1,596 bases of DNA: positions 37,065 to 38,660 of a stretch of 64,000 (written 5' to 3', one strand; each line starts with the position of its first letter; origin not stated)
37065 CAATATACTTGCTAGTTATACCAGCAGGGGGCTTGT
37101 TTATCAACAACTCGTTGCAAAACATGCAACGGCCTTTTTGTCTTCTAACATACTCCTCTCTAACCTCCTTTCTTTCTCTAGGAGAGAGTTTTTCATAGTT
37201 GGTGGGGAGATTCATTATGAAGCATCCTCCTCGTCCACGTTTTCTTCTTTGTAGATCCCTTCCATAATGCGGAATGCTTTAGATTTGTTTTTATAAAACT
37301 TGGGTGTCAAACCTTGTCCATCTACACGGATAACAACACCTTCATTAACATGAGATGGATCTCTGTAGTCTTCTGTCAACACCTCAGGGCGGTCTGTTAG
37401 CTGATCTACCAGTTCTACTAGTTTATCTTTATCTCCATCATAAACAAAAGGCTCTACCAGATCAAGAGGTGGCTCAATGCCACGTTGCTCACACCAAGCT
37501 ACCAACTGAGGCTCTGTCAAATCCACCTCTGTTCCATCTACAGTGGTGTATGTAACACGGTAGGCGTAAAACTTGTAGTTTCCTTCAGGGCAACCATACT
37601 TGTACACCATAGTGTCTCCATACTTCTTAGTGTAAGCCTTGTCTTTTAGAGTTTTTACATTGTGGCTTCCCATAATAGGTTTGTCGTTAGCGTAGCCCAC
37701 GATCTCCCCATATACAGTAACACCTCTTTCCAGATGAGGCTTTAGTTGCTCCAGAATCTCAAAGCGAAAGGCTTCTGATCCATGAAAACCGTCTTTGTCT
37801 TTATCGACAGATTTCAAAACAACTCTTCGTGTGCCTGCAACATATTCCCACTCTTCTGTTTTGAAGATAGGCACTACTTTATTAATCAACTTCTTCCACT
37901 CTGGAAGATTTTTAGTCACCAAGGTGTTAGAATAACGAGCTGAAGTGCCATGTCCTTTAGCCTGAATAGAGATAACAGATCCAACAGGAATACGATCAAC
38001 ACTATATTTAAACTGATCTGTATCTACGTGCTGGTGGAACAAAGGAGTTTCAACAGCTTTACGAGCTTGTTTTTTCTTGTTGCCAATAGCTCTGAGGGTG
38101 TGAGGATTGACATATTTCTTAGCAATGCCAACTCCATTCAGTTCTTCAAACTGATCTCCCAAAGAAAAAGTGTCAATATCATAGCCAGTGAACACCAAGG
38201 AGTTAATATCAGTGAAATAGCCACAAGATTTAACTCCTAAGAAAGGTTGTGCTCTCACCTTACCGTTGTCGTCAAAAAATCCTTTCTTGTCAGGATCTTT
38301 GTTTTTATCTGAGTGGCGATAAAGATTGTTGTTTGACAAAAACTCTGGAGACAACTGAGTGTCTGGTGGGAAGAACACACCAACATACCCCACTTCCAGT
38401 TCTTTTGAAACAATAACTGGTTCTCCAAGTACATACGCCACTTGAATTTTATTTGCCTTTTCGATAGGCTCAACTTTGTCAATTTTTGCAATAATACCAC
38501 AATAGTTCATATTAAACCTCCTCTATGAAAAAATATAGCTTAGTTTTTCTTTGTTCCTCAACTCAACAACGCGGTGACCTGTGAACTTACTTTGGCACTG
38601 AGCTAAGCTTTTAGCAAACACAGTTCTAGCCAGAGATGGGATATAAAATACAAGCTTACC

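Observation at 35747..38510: tRNA-repair module: T4-type Pnk next to an RNA ligase fused to a tRNA-binding OB-fold domain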

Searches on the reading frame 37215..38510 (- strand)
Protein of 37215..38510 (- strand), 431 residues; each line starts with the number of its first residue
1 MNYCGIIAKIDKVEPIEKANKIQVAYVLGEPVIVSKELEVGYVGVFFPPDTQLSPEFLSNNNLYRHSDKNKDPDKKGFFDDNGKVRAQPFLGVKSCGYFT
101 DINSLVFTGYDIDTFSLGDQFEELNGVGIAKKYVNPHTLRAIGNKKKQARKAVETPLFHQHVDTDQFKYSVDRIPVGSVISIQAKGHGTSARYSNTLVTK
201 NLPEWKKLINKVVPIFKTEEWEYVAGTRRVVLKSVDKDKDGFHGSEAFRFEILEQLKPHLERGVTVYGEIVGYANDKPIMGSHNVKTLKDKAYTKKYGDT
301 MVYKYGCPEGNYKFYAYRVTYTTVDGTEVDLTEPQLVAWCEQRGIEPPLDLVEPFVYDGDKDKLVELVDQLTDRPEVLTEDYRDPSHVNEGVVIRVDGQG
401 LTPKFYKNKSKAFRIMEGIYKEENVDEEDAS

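Call 3: search_protein_families(library=pfam, proteins=[window:37215-38510:-], max_evalue=0.1)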
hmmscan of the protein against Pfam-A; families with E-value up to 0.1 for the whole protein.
window:37215-38510:- (431 aa): 3 families
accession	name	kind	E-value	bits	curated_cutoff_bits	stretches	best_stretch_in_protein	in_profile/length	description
PF09414.15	RNA_ligase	-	2.3e-08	34.8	27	1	183-397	6-158/171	RNA ligase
PF21189.3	PHA02142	-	0.00041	21.2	27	1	7-78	4-73/92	PHA02142 OB-fold domain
PF04355.18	BamE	-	0.0012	19.1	23.2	0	19-35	16-32/71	Outer membrane protein assembly factor BamE domain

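Call 4: search_protein_families(library=phrogs, proteins=[window:37215-38510:-], max_evalue=0.001)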
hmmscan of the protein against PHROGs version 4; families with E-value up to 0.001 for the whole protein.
window:37215-38510:- (431 aa): 1 family
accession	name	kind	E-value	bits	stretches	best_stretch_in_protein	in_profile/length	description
phrog_968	-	DNA, RNA and nucleotide metabolism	1.5e-45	156.9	1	2-418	8-393/398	RNA ligase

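Call 5: search_solved_structures(query=window:37215-38510:-, max_evalue=1, show_alignments=3)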
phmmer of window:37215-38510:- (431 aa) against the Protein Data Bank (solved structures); distinct sequences matched with E-value up to 1: 26.
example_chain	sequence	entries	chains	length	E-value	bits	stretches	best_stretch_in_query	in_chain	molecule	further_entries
1e5m_A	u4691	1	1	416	0.00022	23.3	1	234-274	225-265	BETA KETOACYL ACYL CARRIER PROTEIN SYNTHASE II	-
4ls6_A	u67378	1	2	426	0.00078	21.5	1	233-275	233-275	3-oxoacyl-[acyl-carrier-protein] synthase 2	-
4ls5_A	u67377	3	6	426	0.00078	21.5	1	233-275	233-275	3-oxoacyl-[acyl-carrier-protein] synthase 2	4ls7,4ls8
4jga_A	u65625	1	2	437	0.0087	18.1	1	234-275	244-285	3-oxoacyl-[acyl-carrier-protein] synthase 2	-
4xox_A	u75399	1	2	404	0.0094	17.9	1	232-274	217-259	3-oxoacyl-ACP synthase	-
3u0f_A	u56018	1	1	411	0.01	17.8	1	231-274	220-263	Beta-ketoacyl synthase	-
3lrf_A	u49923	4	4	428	0.011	17.7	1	231-274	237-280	Beta-ketoacyl synthase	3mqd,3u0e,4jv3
3kzu_A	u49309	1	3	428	0.011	17.7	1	233-274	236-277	3-oxoacyl-(Acyl-carrier-protein) synthase ii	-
3o04_A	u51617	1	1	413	0.041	15.8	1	233-274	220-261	beta-keto-acyl carrier protein synthase II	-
5sxo_A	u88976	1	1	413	0.041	15.8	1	233-274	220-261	3-oxoacyl-[acyl-carrier-protein] synthase 2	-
1ox0_A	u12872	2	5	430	0.052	15.5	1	235-276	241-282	Beta ketoacyl-acyl carrier protein synthase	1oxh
2alm_A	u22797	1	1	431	0.055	15.4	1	235-276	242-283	3-oxoacyl-(acyl-carrier-protein) synthase II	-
2rjt_A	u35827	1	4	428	0.057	15.4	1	235-276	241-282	Beta-ketoacyl-ACP synthase II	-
3e60_A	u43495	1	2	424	0.064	15.2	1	234-274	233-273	3-oxoacyl-[acyl-carrier-protein ] synthase II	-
3oyt_A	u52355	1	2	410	0.13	14.2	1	233-274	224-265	3-oxoacyl-[acyl-carrier-protein] synthase I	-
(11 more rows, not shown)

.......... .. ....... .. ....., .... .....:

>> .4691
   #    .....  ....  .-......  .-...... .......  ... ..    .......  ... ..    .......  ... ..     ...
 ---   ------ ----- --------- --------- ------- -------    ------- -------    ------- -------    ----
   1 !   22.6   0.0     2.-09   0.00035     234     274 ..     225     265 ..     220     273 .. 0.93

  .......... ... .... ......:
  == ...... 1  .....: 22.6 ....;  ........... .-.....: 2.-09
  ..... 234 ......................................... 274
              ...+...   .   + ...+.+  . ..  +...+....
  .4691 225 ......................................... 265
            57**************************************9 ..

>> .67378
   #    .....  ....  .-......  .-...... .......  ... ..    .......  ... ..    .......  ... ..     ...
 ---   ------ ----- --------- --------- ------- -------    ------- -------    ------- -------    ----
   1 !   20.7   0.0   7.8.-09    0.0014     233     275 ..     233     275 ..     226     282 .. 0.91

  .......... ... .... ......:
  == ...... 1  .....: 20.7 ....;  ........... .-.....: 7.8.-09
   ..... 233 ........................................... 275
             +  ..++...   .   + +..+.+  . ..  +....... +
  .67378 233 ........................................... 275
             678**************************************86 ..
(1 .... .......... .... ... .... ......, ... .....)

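Call 8: find_homologous_proteins(query=window:37215-38510:-, max_evalue=0.001)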
Query window:37215-38510:- (431 aa): 545 proteins with E <= 0.001 among 3815 candidates; the best 120 are listed.
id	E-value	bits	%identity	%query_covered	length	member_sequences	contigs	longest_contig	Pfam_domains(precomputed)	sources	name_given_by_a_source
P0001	5.2e-228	775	78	100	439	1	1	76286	PF09414.16,PF21189.4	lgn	-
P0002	4.2e-202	690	70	100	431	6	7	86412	PF09414.16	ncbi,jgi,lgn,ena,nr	ncbi:MAG: putative RNA ligase [Prokaryotic dsDNA virus sp.]|nr:MAG: putative RNA ligase [Prokaryotic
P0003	1.3e-200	685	69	100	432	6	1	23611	-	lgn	-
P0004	6.1e-198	676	68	100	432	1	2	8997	-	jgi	-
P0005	5.2e-193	660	67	97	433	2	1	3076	PF21189.4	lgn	-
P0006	1.8e-192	658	66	99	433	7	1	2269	PF21189.4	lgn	-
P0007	3.1e-186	637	64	100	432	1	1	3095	-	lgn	-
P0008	1.1e-176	606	63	100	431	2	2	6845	PF09414.16,PF21189.4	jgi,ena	jgi:hypothetical protein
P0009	2.5e-173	595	60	100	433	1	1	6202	-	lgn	-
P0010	4.4e-172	591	61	100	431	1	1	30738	PF09414.16,PF21189.4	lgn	-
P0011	4.8e-170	584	60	100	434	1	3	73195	PF09414.16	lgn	-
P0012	1.5e-169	582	60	100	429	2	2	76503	-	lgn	-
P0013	1.1e-168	580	57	100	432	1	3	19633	-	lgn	-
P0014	1.5e-168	579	60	100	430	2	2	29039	-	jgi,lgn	jgi:hypothetical protein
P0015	3.3e-167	575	58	100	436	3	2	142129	PF09414.16,PF21189.4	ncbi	-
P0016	1.5e-162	559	57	100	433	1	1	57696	PF21189.4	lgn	-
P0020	4.3e-160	551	57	99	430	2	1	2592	PF09414.16,PF21189.4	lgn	-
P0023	7.1e-159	547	58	99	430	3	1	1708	PF09414.16,PF21189.4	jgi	-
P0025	1.7e-158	546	56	100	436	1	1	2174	PF21189.4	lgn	-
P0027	1.1e-157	543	56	100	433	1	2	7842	PF21189.4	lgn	-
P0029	4.2e-157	541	56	100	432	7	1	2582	PF21189.4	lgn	-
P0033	4.0e-156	538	57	100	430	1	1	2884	PF21189.4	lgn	-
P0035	2.5e-155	536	57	98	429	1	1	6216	PF09414.16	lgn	-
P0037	3.6e-155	535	56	100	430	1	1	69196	PF09414.16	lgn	-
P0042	7.9e-154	531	55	99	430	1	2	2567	PF21189.4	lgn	-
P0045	2.2e-153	529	56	100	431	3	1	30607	PF09414.16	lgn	-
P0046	3.2e-153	529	55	100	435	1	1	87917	PF21189.4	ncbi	-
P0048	1.0e-152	527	53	100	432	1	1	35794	PF09414.16,PF21189.4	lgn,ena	-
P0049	2.5e-152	526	56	99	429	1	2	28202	PF21189.4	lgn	-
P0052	5.4e-152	525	53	100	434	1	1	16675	PF21189.4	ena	-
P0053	6.2e-152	524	56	100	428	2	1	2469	PF09414.16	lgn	-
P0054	7.6e-152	524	55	100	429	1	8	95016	PF21189.4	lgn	-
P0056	4.6e-151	522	56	100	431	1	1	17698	PF21189.4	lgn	-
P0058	1.1e-150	520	55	100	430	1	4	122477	PF21189.4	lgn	-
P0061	2.8e-150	519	56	100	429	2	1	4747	PF21189.4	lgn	-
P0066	2.3e-149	516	54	100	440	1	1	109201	PF09414.16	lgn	-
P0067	2.7e-149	516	56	100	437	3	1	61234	PF09414.16,PF21189.4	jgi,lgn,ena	-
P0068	2.8e-149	516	55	100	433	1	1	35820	PF09414.16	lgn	-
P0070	3.0e-149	516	53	100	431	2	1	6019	PF09414.16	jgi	-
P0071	3.2e-149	515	55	100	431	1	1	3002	PF21189.4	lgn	-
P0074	4.2e-149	515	56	100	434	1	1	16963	PF21189.4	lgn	-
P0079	8.3e-149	514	54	100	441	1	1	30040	PF09414.16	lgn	-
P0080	1.1e-148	514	54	99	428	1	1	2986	PF09414.16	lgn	-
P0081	1.4e-148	513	53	100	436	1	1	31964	PF21189.4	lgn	-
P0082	1.8e-148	513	54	100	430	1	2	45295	PF09414.16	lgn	-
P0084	2.4e-148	513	54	100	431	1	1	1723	PF21189.4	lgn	-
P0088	5.8e-148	511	53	100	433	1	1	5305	PF21189.4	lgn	-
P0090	9.3e-148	511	56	100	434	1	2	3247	PF21189.4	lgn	-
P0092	1.3e-147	510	54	99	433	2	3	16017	PF21189.4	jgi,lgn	jgi:hypothetical protein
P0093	1.8e-147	510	54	99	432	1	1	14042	PF21189.4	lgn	-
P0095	3.7e-147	509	54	100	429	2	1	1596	PF21189.4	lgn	-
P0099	1.4e-146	507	53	100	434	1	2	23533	PF21189.4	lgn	-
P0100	1.4e-146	507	54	99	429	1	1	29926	PF21189.4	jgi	-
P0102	2.0e-146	506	54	100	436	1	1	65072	PF21189.4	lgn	-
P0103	2.1e-146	506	54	99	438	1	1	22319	PF21189.4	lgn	-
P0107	7.7e-146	504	56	100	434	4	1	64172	PF21189.4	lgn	-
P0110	1.4e-145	504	56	99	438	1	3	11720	PF09414.16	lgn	-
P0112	1.7e-145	503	55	99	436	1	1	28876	PF09414.16,PF21189.4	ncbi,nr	ncbi:hypothetical protein N9937_00820 [bacterium]|nr:hypothetical protein [bacterium]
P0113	4.5e-145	502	54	100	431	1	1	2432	PF09414.16,PF21189.4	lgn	-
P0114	5.6e-145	501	53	99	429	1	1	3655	PF09414.16,PF21189.4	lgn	-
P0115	6.1e-145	501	51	100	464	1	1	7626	PF21189.4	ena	-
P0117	6.6e-145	501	53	100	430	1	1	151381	PF09414.16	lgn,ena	-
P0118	7.5e-145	501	53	100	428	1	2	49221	PF09414.16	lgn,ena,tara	tara:strand:- start:2588 stop:3874 length:1287 start_codon:yes stop_codon:yes gene_type:complete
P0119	1.3e-144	500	53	100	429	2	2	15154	PF09414.16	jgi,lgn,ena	-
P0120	1.5e-144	500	54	100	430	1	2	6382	PF09414.16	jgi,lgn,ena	jgi:hypothetical protein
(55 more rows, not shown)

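Call 9: search_dna_similar(query=window:37215-38510:-, collection=phages, mode=protein, max_rows=25)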
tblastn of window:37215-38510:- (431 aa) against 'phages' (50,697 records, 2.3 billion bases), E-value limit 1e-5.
Records with a match: 379; places in all: 380; records where one place covers at least 80% of the query: 374.
Best place of each record, by identity: <60% 379.
By first word of the organism name: Mycobacterium 296; Microbacterium 27; Gordonia 22; Prevotella 15; Bacillus 8; Alishewanella 2; Synechococcus 2; Lysinibacillus 1; Vibrio 1; Stenotrophomonas 1; and 4 more.
By host as written in the record: Mycobacterium smegmatis mc2 155 208; Mycobacterium smegmatis mc#155 47; Mycobacterium smegmatis mc2155 20; Gordonia terrae 3612 20; Prevotella sp. 15; Microbacterium foliorum NRRL B-24224 SEA 9; Microbacterium foliorum NRRL B-24224 8; Mycobacterium sp. 7; and 23 more.
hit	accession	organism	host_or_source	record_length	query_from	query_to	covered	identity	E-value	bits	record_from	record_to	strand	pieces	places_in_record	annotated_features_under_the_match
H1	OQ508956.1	Alishewanella phage vB_AspM_Slicko01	Alishewanella sp. SMS8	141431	2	431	100%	54.5%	3e-148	471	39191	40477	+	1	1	putative RNA ligase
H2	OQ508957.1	Alishewanella phage vB_AspM_Slickus01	Alishewanella sp. SMS8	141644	2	431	100%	54.5%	6e-148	470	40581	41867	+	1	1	putative RNA ligase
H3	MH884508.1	Bacillus phage vB_BcoS-136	Bacillus cohnii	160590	1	431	100%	33.3%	5e-52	194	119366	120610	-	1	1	RNA ligase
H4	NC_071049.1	Bacillus phage vB_BcoS-136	Bacillus cohnii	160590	1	431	100%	33.3%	5e-52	194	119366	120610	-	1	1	RNA ligase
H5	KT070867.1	Bacillus phage PBC2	Bacillus cereus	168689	1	425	99%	33.1%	3e-49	185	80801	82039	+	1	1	2'-5' RNA ligase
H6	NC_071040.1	Bacillus phage PBC2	Bacillus cereus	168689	1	425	99%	33.1%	3e-49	185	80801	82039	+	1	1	2'-5' RNA ligase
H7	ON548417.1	Bacillus phage vB_BanS-Thrax1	Bacillus anthracis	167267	1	425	99%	33.0%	4e-49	185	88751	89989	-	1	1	RNA ligase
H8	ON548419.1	Bacillus phage vB_BanS-Thrax3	Bacillus anthracis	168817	1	425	99%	32.5%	5e-47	179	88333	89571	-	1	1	RNA ligase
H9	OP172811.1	Lysinibacillus phage LC76P1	Lysinibacillus capsici DO76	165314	1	431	100%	32.0%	9e-51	190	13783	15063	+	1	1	hypothetical protein (x2)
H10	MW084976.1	Bacillus phage Kirov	Bacillus cereus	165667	1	430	100%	31.8%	3e-45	174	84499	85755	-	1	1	RNA ligase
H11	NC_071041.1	Bacillus phage Kirov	Bacillus cereus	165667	1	430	100%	31.8%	3e-45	174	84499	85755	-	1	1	RNA ligase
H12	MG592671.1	Vibrio phage 2.275.O._10N.286.54.E11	Vibrio cyclitrophicus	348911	7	431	99%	31.3%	2e-54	201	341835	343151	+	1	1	RNA ligase domain protein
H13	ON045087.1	Stenotrophomonas virus Jojan60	Stenotrophomonas maltophilia Jojan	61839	2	430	100%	30.3%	2e-44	171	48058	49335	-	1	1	RNA ligase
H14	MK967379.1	Mycobacterium phage HokkenD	Mycobacterium smegmatis mc2 155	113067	2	431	100%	28.6%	7e-40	158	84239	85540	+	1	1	152: RNA ligase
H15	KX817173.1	Mycobacterium phage Tuco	Mycobacterium smegmatis mc2 155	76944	2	431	100%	28.4%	4e-40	159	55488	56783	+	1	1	RNA ligase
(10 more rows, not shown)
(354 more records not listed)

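Call 11: search_solved_structures(query=A1, max_evalue=1, show_alignments=3)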
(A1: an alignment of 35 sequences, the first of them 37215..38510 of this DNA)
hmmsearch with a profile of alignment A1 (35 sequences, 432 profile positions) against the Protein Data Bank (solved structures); distinct sequences matched with E-value up to 1: 13.
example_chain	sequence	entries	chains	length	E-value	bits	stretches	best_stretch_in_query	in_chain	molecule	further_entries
6vt5_A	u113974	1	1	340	0.23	13.3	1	6-58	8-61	RNA Ligase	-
1e5m_A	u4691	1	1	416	0.26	13.1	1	237-275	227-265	BETA KETOACYL ACYL CARRIER PROTEIN SYNTHASE II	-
5cot_A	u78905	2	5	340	0.27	13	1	6-58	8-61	Naegleria gruberi RNA ligase | RNA ligase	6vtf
6vt8_A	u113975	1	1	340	0.27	13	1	6-58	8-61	RNA Ligase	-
6vt3_A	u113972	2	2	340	0.27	13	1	6-58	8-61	RNA Ligase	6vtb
6vt1_A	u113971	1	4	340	0.29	12.9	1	6-58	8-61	RNA Ligase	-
6vt9_A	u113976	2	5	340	0.31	12.8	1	6-58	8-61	RNA ligase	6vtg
6vt4_A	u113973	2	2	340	0.32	12.8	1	6-57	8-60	RNA Ligase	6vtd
4ls6_A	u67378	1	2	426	0.34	12.7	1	237-275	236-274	3-oxoacyl-[acyl-carrier-protein] synthase 2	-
4ls5_A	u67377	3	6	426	0.34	12.7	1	237-275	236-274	3-oxoacyl-[acyl-carrier-protein] synthase 2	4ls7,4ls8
5cou_A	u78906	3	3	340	0.36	12.6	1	6-57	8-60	Naegleria gruberi RNA ligase | RNA ligase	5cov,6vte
6vt0_A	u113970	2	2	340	0.38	12.5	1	6-57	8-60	RNA Ligase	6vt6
4xox_A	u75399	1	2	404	0.66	11.7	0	237-275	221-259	3-oxoacyl-ACP synthase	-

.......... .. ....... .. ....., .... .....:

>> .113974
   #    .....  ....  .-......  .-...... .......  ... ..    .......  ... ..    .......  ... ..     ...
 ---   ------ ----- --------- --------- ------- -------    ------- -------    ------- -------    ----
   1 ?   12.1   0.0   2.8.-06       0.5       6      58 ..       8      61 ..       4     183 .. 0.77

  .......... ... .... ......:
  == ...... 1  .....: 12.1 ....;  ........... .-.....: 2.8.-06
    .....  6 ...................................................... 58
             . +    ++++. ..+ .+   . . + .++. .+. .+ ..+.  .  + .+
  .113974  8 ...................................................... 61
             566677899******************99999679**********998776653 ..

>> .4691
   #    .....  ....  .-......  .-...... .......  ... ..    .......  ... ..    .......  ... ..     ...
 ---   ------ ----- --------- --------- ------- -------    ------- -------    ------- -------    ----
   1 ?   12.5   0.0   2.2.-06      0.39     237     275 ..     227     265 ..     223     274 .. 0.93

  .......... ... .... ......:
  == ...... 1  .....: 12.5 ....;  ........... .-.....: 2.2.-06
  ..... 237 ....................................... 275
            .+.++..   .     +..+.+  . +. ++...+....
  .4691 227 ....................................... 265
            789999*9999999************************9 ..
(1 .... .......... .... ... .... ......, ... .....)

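Call 14: get_annotated_region(hit=H1, flank=8000)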
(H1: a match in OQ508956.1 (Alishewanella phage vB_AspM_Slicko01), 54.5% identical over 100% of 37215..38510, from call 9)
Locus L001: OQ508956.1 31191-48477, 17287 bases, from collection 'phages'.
description: Alishewanella phage vB_AspM_Slicko01, complete genome.
organism: Alishewanella phage vB_AspM_Slicko01 (NCBI taxid 3038238)
taxonomy: Viruses; Duplodnaviria; Heunggongvirae; Uroviricota; Caudoviricetes
host: Alishewanella sp. SMS8; source: surface microlayer; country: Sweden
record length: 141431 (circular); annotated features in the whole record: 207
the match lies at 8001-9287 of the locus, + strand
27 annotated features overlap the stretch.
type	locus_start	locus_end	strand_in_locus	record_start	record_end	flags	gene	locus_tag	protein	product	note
CDS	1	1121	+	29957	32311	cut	-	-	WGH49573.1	putative rIIA protector from prophage-induced early lysis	-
CDS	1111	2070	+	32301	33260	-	-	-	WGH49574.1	rIIb protein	-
CDS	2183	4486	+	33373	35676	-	-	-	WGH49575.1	ribonucleotide reductase alpha subunit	-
CDS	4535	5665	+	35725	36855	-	-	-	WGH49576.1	ribonucleoside diphosphate reductase subunit beta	-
CDS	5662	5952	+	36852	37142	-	-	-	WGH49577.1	hypothetical protein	-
CDS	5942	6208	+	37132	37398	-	-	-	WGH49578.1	hypothetical protein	-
CDS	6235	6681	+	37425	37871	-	-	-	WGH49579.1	head completion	-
CDS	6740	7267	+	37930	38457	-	-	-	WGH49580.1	HNH homing endonuclease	-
CDS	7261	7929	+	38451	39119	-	-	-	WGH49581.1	hypothetical protein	-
CDS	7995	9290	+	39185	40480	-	-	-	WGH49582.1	putative RNA ligase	-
CDS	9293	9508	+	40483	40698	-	-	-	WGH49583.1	hypothetical protein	-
CDS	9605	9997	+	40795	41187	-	-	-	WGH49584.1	hypothetical protein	-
CDS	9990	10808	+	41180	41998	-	-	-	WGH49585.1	ribose-phosphate pyrophosphokinase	-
CDS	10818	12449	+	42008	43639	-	-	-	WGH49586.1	nicotinate phosphoribosyltransferase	-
CDS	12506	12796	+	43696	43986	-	-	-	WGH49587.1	hypothetical protein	-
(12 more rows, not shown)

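Call 22: predict_structure(alignment_id=A1)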
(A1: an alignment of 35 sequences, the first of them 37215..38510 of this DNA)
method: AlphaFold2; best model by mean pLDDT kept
length: 431 residues; sequences in the alignment: 35
mean_pLDDT: 89.8   pTM: 0.83
mean pLDDT of the five models: 89.8, 89.4, 89.2, 88.6, 87.4
residues with pLDDT >= 90: 293; 70-90: 120; 50-70: 17; < 50: 1
segments of 3 or more residues with pLDDT < 50: none
pLDDT, mean of each block of 10 residues (from residue 1): 86 91 91 94 94 96 95 93 87 86 95 92 94 85 60 75 81 93 94 92 89 89 88 84 85 95 95 90 90 95 92 95 91 96 96 96 94 95 95 92 93 87 71 56
secondary structure, 60 per line:
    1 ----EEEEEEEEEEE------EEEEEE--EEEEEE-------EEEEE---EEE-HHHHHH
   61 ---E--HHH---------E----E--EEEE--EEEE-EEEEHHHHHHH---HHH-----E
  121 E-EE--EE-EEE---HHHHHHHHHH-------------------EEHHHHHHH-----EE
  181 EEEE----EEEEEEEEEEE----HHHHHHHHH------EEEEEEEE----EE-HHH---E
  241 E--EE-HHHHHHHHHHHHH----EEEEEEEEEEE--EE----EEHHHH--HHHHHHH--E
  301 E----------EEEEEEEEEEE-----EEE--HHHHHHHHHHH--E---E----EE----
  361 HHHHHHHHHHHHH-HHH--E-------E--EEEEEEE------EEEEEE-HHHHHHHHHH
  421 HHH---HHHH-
elements in order: E5-15 E22-27 E30-35 E43-47 E51-53 H55-60 E87-90 E93-96 E98-101 H102-108 E130-132 H136-145 H167-173 E179-184 E189-199 H204-212 E219-226 H247-259 E264-274 H285-288 H291-297 E312-322 E328-330 H333-343 H361-373 E391-397 E404-409 H411-423 H427-430
